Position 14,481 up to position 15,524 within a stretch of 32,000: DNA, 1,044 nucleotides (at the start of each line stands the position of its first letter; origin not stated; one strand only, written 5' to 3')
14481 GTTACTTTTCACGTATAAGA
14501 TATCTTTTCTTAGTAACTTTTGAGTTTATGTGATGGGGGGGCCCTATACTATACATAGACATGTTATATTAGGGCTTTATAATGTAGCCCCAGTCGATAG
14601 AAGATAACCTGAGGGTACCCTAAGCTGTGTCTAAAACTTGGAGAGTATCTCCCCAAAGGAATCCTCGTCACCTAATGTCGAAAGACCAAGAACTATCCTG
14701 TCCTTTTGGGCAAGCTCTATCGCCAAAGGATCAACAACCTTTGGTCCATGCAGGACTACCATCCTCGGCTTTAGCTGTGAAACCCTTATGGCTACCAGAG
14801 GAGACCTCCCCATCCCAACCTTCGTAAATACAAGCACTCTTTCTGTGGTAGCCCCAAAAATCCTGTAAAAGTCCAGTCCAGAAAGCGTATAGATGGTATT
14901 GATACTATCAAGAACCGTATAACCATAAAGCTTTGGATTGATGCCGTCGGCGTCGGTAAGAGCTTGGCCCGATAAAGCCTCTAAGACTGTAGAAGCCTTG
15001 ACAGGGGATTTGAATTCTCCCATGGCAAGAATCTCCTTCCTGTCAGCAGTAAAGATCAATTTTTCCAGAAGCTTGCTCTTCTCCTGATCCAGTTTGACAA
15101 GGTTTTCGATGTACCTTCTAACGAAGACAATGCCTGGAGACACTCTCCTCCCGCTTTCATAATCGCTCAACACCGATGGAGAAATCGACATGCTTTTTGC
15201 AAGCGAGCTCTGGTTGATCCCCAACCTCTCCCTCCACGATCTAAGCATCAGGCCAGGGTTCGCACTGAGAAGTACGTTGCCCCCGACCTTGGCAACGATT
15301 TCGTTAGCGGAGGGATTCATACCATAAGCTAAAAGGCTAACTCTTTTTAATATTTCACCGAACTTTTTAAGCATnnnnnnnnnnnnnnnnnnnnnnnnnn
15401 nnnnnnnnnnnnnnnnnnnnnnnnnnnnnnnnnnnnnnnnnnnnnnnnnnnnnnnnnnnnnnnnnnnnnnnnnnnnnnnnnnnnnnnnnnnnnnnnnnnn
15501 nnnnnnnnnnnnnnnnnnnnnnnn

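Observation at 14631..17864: Translationally coupled NurA-like, HerA-like and XRE operon without Mre11/Rad50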

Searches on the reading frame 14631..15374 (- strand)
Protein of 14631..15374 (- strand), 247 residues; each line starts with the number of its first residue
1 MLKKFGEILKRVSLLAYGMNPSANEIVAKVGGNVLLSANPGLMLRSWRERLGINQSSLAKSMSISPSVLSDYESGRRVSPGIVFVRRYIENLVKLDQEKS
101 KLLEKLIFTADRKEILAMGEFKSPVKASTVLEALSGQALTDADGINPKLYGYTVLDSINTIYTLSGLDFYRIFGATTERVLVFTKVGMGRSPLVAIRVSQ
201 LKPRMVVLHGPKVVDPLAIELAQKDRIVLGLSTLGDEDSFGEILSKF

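Call 3: search_protein_families(library=pfam, proteins=[window:14631-15374:-], max_evalue=0.1)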
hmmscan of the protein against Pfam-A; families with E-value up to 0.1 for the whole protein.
window:14631-15374:- (247 aa): 4 families
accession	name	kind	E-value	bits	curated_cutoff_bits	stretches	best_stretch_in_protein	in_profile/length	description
PF01381.28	HTH_3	-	6.6e-08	32.9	23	1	44-81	1-39/55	Helix-turn-helix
PF13560.12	HTH_31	-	7.4e-08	33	27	1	41-89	3-51/64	Helix-turn-helix domain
PF12844.13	HTH_19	-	1.1e-05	25.7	30.2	1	43-92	3-51/64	Helix-turn-helix domain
PF13413.12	HTH_25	-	0.019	15.2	24.6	1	43-91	1-50/62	Helix-turn-helix domain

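Call 4: search_protein_families(library=ncbifam, proteins=[window:14631-15374:-], max_evalue=0.1)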
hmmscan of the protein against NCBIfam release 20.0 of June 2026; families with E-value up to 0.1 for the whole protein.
window:14631-15374:- (247 aa): 9 families
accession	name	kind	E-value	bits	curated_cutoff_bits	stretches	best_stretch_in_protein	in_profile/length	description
TIGR03070.1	couple_hipB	subfamily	0.0018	18.2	71.65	1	41-76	4-39/58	type II toxin-antitoxin system Y4mF family antitoxin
NF046032.1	TransRegSlrRBacil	equivalog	0.0076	16.3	250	1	41-92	3-54/149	HTH-type transcriptional regulator SlrR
TIGR00270.2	TIGR00270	equivalog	0.008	16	110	1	43-93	79-127/159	multiprotein bridging factor aMBF1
NF041951.1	phage_RstR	subfamily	0.02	15.2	80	1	44-77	7-40/108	RstR family transcriptional repressor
TIGR03830.1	CxxCG_CxxCG_HTH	subfamily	0.024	14.4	61.8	1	44-79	70-105/127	type II TA system antitoxin MqsA family protein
NF005159.0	PRK06635.2-3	equivalog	0.032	13.2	379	1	64-137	22-92/406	aspartate kinase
NF047948.1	male_kill_WMK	equivalog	0.047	13.1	300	1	40-76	163-199/300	WO male-killing family protein Wmk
TIGR02607.1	antidote_HigA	equivalog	0.055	13.3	47.7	0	38-73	5-41/81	HigA family addiction module antitoxin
NF008109.0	PRK10856.1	equivalog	0.097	12.3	208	0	38-95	13-71/334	cytoskeleton protein RodZ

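Call 9: find_homologous_proteins(query=window:14631-15374:-)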
Query window:14631-15374:- (247 aa): 1859 proteins with E <= 0.001 among 2869 candidates; the best 120 are listed.
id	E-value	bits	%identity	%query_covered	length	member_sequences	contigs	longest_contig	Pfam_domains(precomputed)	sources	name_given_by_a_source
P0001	6.7e-132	456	91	95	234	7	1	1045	PF01381.29,PF13560.13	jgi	jgi:putative transcriptional regulator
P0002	1.9e-128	445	87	98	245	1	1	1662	PF01381.29,PF13560.13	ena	-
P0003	1.9e-127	442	90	93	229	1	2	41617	PF01381.29,PF13560.13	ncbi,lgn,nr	ncbi:MAG: helix-turn-helix domain-containing protein [Thaumarchaeota archaeon]|nr:helix-turn-helix d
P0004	2.2e-127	441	89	93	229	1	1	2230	PF01381.29,PF13560.13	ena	-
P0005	4.8e-127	440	89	93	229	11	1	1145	PF01381.29,PF13560.13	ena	-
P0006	8.2e-127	439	89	93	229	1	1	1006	PF01381.29,PF13560.13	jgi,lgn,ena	-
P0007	2.2e-123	428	87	93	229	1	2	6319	PF01381.29,PF13560.13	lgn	-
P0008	3.1e-123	428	88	93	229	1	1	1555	PF01381.29,PF13560.13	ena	-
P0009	1.8e-120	419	86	93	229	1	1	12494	PF01381.29,PF13560.13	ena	-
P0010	1.0e-119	416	85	93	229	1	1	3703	PF01381.29,PF13560.13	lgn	-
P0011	2.6e-115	402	81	93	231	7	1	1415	PF01381.29,PF13560.13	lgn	-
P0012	8.2e-114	397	81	93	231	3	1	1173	PF01381.29,PF13560.13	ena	-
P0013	2.6e-85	304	62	93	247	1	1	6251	PF01381.29,PF13560.13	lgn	-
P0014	8.4e-85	302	62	93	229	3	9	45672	PF12844.14,PF01381.29,PF13560.13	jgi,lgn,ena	jgi:putative transcriptional regulator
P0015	6.1e-84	299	59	93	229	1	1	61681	PF01381.29,PF13560.13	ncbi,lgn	-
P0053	6.4e-80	286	58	92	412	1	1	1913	PF01381.29,PF01940.22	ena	-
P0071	4.8e-79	283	59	90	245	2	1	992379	PF01381.29,PF13560.13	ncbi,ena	-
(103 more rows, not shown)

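Call 10: find_encoding_contigs(protein=P0003, flank=8000, max_places=3)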
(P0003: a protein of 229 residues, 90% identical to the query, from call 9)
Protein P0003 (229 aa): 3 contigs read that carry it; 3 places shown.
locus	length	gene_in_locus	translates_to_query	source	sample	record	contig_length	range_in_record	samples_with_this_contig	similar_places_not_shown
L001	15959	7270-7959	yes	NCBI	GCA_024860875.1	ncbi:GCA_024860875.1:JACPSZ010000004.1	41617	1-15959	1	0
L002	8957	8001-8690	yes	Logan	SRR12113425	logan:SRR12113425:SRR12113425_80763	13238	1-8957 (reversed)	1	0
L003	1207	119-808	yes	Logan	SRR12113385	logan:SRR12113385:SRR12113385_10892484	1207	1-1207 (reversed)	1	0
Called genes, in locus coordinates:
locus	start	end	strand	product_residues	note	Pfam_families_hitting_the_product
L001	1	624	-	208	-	PF02878:PGM_PMM_I, PF02879:PGM_PMM_II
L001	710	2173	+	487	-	PF00587:tRNA-synt_2b, PF03129:HGTP_anticodon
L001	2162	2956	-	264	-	PF01940:DUF92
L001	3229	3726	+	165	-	-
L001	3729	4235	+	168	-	-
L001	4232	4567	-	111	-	-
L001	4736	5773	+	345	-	PF09376:NurA (weak)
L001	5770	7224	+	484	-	PF01935:DUF87 (weak)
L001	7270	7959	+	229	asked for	PF01381:HTH_3, PF13560:HTH_31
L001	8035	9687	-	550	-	PF06418:CTP_synth_N, PF00117:GATase, PF07722:Peptidase_C26 (faint)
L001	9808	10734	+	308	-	PF01497:Peripla_BP_2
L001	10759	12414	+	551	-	PF00133:tRNA-synt_1, PF01406:tRNA-synt_1e, PF09334:tRNA-synt_1g, PF19303:Anticodon_3, PF08264:Anticodon_1 (weak)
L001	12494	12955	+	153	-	-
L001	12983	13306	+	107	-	PF01588:tRNA_bind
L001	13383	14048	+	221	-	PF00227:Proteasome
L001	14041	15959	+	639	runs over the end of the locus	PF17214:KH_TffA, PF00753:Lactamase_B, PF16661:Lactamase_B_6, PF23023:Anti-Pycsar_Apyc1, PF12706:Lactamase_B_2 (weak), PF10996:Beta-Casp, PF07521:RMMBL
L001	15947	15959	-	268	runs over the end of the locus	PF00561:Abhydrolase_1, PF12697:Abhydrolase_6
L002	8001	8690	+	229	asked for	PF01381:HTH_3, PF13560:HTH_31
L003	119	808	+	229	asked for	PF01381:HTH_3, PF13560:HTH_31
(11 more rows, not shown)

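Call 11: find_encoding_contigs(protein=P0071, flank=8000, max_places=3)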
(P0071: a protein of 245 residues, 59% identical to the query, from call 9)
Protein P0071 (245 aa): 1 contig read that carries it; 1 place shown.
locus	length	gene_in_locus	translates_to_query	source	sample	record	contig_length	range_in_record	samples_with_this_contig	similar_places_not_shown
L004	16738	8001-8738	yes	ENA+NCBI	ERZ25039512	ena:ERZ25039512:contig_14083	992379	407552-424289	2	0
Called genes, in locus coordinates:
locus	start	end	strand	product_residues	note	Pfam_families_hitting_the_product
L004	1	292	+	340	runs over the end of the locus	-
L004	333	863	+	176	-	PF22769:DCD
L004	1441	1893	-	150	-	PF18930:DUF5679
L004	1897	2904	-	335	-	-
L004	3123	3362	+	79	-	-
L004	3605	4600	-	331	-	PF08271:Zn_Ribbon_TF, PF00382:TFIIB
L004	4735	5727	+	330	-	-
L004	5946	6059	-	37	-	-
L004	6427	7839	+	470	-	PF00324:AA_permease, PF13520:AA_permease_2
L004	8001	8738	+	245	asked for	PF13560:HTH_31, PF01381:HTH_3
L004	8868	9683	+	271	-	PF01940:DUF92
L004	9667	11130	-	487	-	PF00587:tRNA-synt_2b, PF03129:HGTP_anticodon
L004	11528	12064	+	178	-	PF00382:TFIIB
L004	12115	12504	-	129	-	PF12172:zf-ChsH2, PF01796:OB_ChsH2_C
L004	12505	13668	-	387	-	PF00108:Thiolase_N, PF00109:ketoacyl-synt (weak), PF08545:ACP_syn_III (faint), PF02803:Thiolase_C, PF22691:Thiolase_C_1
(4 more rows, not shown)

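Call 14: find_related_loci(query=A1, collection=genome_contigs, flank=10000)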
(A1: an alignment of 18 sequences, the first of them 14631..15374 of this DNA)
Query A1 (247 aa) in genome_contigs; peptide patterns used: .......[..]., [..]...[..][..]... (x = any residue, [..] = any of these).
338 stretches matched a pattern; 323 encode a relative of the query (tblastn E <= 1e-3); the best 80 are kept; 80 distinct loci.
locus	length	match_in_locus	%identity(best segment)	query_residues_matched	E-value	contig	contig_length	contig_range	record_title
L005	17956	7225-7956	89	4-247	6e-145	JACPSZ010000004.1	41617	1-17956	MAG: Thaumarchaeota archaeon isolate NC_groundwater_719_Ag_S-0.2um_45_15 S36_SO-2_scaffold_36163, whole genome shotgun s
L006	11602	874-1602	87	5-247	4e-140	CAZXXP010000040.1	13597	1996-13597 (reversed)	MAG TPA_asm: uncultured Nitrosopumilales archaeon isolate SRP119689_co1_185 genome assembly, contig: NODE_6592_length_13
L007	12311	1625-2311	80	19-247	1e-121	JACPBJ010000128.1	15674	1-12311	MAG: Thaumarchaeota archaeon isolate NC_groundwater_254_Ag_S-0.2um_46_8 S5_GD2017_2_S2_scaffold_4729, whole genome shotg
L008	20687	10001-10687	61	19-247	3e-92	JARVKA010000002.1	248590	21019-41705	MAG: Nitrososphaeria archaeon isolate JZ1_bin.63 NODE_2_length_248590_cov_3.88377, whole genome shotgun sequence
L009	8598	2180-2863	59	19-246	1e-90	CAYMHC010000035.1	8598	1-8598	MAG TPA_asm: uncultured Nitrosopumilales archaeon isolate binchicken_co124_355 genome assembly, contig: NODE_6462_length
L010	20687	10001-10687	61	16-244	5e-90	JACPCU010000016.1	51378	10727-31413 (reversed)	MAG: Thaumarchaeota archaeon isolate NC_groundwater_291_Ag_S-0.65um_49_13 S6_GD2017_2_S65_scaffold_243, whole genome sho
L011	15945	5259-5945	60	19-247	9e-90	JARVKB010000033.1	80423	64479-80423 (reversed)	MAG: Nitrososphaeria archaeon isolate DRTY6_bin.138 NODE_1019_length_80423_cov_2.93388, whole genome shotgun sequence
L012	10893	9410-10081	61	22-245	2e-89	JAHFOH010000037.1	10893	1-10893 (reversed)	MAG: Thaumarchaeota archaeon isolate nzgw5 NODE_5679_length_10894_cov_6.719020, whole genome shotgun sequence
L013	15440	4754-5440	58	19-247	9e-89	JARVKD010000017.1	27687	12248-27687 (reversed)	MAG: Nitrososphaeria archaeon isolate JZ2_bin.220247 NODE_17_length_27687_cov_1.77598, whole genome shotgun sequence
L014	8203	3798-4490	59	17-247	2e-88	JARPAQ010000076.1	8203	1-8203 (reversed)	MAG: Nitrososphaerota archaeon isolate XS84Bin3 XS84_03_101_1769583, whole genome shotgun sequence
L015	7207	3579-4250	58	24-247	3e-88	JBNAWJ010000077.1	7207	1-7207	MAG: Nitrososphaerales archaeon isolate Kamch4342-D-MF-061 bin18.fa-77, whole genome shotgun sequence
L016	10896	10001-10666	61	18-240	5e-88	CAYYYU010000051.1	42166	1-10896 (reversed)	MAG TPA_asm: uncultured Nitrosopumilales archaeon isolate SRP271791_co1_140 genome assembly, contig: k141_180821, whole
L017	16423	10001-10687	59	19-247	1e-87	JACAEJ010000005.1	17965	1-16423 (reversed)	MAG: Nitrososphaerales archaeon isolate L.E.AR.22 k119_543254, whole genome shotgun sequence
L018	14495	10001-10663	60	25-247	2e-87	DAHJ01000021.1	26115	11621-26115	MAG TPA_asm: Thaumarchaeota archaeon UBA223 UBA223_contig_1522, whole genome shotgun sequence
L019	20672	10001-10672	58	24-247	1e-88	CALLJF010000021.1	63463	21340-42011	MAG: uncultured Nitrososphaerales archaeon isolate S1_Bin_METABAT__299_1 genome assembly, contig: c_000001697656, whole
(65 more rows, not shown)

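Call 15: search_solved_structures(query=A1, max_evalue=1)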
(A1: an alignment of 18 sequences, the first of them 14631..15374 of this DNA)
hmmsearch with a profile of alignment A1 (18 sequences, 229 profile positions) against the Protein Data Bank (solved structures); distinct sequences matched with E-value up to 1: 39.
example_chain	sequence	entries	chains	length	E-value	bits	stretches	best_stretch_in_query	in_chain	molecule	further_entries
8tac_A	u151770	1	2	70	2.3e-05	27.1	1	19-63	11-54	DBP48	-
2mez_A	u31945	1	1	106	0.00057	22.6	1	21-66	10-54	Multiprotein Bridging Factor (MBP-like)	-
1x57_A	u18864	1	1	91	0.0089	18.7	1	21-60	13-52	Endothelial differentiation-related factor 1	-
6zvh_i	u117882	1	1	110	0.015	17.9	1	21-60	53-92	Endothelial differentiation-related factor 1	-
9b0q_CH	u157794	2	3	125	0.019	17.6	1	21-60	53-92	Endothelial differentiation-related factor 1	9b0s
9p73_CH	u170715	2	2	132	0.019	17.6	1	21-60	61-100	Endothelial differentiation-related factor 1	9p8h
2r1j_L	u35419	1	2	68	0.021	17.4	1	23-58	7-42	Repressor protein C2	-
3jxb_C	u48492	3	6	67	0.023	17.3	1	23-58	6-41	Repressor protein C2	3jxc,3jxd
9rpv_E4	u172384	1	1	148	0.024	17.3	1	21-60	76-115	Endothelial differentiation-related factor 1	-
7o81_AU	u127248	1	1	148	0.025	17.2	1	21-60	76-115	EDF1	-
28tn_A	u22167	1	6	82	0.027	17.1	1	26-76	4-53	lambda repressor-like protein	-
1adr_A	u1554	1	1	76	0.027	17.1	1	23-58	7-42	P22 C2 REPRESSOR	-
7ewc_A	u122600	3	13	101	0.049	16.2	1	25-74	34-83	Putative antitoxin HigA2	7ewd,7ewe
5tn0_A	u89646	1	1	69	0.12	15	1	23-74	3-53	HTH-type transcriptional regulator SinR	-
3qq6_A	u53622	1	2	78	0.13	14.9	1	23-74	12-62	HTH-type transcriptional regulator sinR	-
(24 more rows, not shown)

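Call 30: predict_structure(alignment_id=A2)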
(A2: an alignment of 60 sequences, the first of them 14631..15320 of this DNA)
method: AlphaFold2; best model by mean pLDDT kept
length: 229 residues; sequences in the alignment: 60
mean_pLDDT: 81.9   pTM: 0.60
mean pLDDT of the five models: 81.9, 81.4, 81.2, 78.5, 76.1
residues with pLDDT >= 90: 74; 70-90: 120; 50-70: 28; < 50: 7
segments of 3 or more residues with pLDDT < 50: 90-94
pLDDT, mean of each block of 10 residues (from residue 1): 69 73 85 90 94 84 82 90 67 66 90 92 72 89 62 79 84 78 88 82 90 87 92
secondary structure, 60 per line:
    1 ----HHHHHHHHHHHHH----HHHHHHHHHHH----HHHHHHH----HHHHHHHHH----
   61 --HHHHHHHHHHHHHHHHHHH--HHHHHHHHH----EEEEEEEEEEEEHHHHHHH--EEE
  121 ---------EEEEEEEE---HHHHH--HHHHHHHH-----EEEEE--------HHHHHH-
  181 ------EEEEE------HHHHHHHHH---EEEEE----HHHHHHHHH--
elements in order: H5-17 H22-32 H37-43 H48-56 H63-81 H84-92 E97-108 H109-115 E118-120 E130-137 H141-145 H148-155 E161-165 H174-179 E187-191 H198-206 E210-214 H219-227

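Call 38: fold_search(model_id=the predicted structure, library=pdb)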
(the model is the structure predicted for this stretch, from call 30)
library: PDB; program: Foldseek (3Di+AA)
matches with E <= 10: 613; with E <= 0.001: 0
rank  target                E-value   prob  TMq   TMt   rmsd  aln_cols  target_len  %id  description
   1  3l2b_B                3.8e-03  1.00  0.33  0.33   5.0       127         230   16  Crystal structure of the CBS and DRTGG domains of the regulatory region of Clostridium perfringens pyrophosphatase com (released 2010-04-21)
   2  3l2b_A                4.3e-03  1.00  0.34  0.33   4.6       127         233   14  Crystal structure of the CBS and DRTGG domains of the regulatory region of Clostridium perfringens pyrophosphatase com (released 2010-04-21)
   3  3l31_A                5.1e-03  1.00  0.31  0.31   5.4       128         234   15  Crystal structure of the CBS and DRTGG domains of the regulatory region of Clostridium perfringens pyrophosphatase com (released 2010-04-21)
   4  3l31_B                9.8e-03  1.00  0.33  0.33   4.5       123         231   15  Crystal structure of the CBS and DRTGG domains of the regulatory region of Clostridium perfringens pyrophosphatase com (released 2010-04-21)
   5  2ioj_A                2.0e-02  1.00  0.41  0.73   2.7       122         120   17  Crystal structure of protein AF1212 from Archaeoglobus fulgidus, Pfam DRTGG (released 2006-10-31)
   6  3f51_F                3.0e-02  0.99  0.20  0.46   9.0        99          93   22  Crystal Structure of the clp gene regulator ClgR from Corynebacterium glutamicum (released 2008-11-18)
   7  3f51_D                3.0e-02  0.99  0.20  0.45   8.8        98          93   21  Crystal Structure of the clp gene regulator ClgR from Corynebacterium glutamicum (released 2008-11-18)
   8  3f51_E                4.9e-02  0.97  0.19  0.43   8.9        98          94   24  Crystal Structure of the clp gene regulator ClgR from Corynebacterium glutamicum (released 2008-11-18)
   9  1b0n_A                6.9e-02  0.99  0.22  0.45   9.2        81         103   22  SINR PROTEIN/SINI PROTEIN COMPLEX (released 1999-01-13)
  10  3f51_B                7.3e-02  0.96  0.19  0.44   8.9        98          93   23  Crystal Structure of the clp gene regulator ClgR from Corynebacterium glutamicum (released 2008-11-18)
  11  6cf1_A                1.1e-01  0.98  0.19  0.44  12.9        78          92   18  Proteus vulgaris HigA antitoxin structure (released 2019-02-27)
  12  3f52_A                1.1e-01  0.97  0.19  0.53   8.9        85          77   26  Crystal structure of the clp gene regulator ClgR from C. glutamicum (released 2008-11-18)
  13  2b5a_A                1.1e-01  0.96  0.19  0.52   8.7        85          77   19  C.BclI, Control Element of the BclI Restriction-Modification System (released 2006-01-03)
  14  3f51_A                1.1e-01  0.94  0.20  0.45   9.0        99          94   21  Crystal Structure of the clp gene regulator ClgR from Corynebacterium glutamicum (released 2008-11-18)
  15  3f52_E                1.2e-01  0.96  0.19  0.52   9.6        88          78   24  Crystal structure of the clp gene regulator ClgR from C. glutamicum (released 2008-11-18)
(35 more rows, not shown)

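Call 48: search_protein_families(library=pfam, alignment_id=A2, max_evalue=1)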
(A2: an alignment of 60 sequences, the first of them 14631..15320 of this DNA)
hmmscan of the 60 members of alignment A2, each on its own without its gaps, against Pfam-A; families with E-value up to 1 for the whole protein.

A. member 1, window:14631-15320:- (229 aa): 5 families
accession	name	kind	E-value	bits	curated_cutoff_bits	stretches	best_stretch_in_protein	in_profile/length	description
PF01381.28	HTH_3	-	6e-08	33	23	1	26-63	1-39/55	Helix-turn-helix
PF13560.12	HTH_31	-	6.5e-08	33.2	27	1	23-71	3-51/64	Helix-turn-helix domain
PF12844.13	HTH_19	-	9.9e-06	25.8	30.2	1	25-74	3-51/64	Helix-turn-helix domain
PF13413.12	HTH_25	-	0.017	15.4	24.6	1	25-73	1-50/62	Helix-turn-helix domain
PF22495.2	HTH_92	-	0.23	11.2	27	1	27-62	1-36/45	RsaL-like HTH domain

B. families by the number of members that match (of 60 scanned): 23 families
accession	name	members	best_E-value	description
PF13560.12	HTH_31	60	7.8e-12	Helix-turn-helix domain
PF01381.28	HTH_3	60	1.5e-11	Helix-turn-helix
PF12844.13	HTH_19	59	2.2e-07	Helix-turn-helix domain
PF13413.12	HTH_25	19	0.0022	Helix-turn-helix domain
PF22495.2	HTH_92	8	0.036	RsaL-like HTH domain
PF15731.11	MqsA_antitoxin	7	0.039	Antitoxin component of bacterial toxin-antitoxin system, MqsA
PF13443.12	HTH_26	5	0.02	Cro/C1-type HTH DNA-binding domain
PF03013.19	Pyr_excise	5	0.18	Pyrimidine dimer DNA glycosylase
PF01047.28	MarR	4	0.059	MarR family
PF01796.24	OB_ChsH2_C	3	0.017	ChsH2, C-terminal OB-fold domain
PF01136.24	Peptidase_U32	3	0.039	Peptidase family U32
PF24637.1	RRM_DEAH11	2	0.19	DEAH11 RRM domain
PF04917.17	Shufflon_N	1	0.018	Bacterial shufflon protein, N-terminal constant region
PF08235.19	LNS2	1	0.031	LNS2 (Lipin/Ned1/Smp2)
PF01325.25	Fe_dep_repress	1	0.067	Iron dependent repressor, N-terminal DNA binding domain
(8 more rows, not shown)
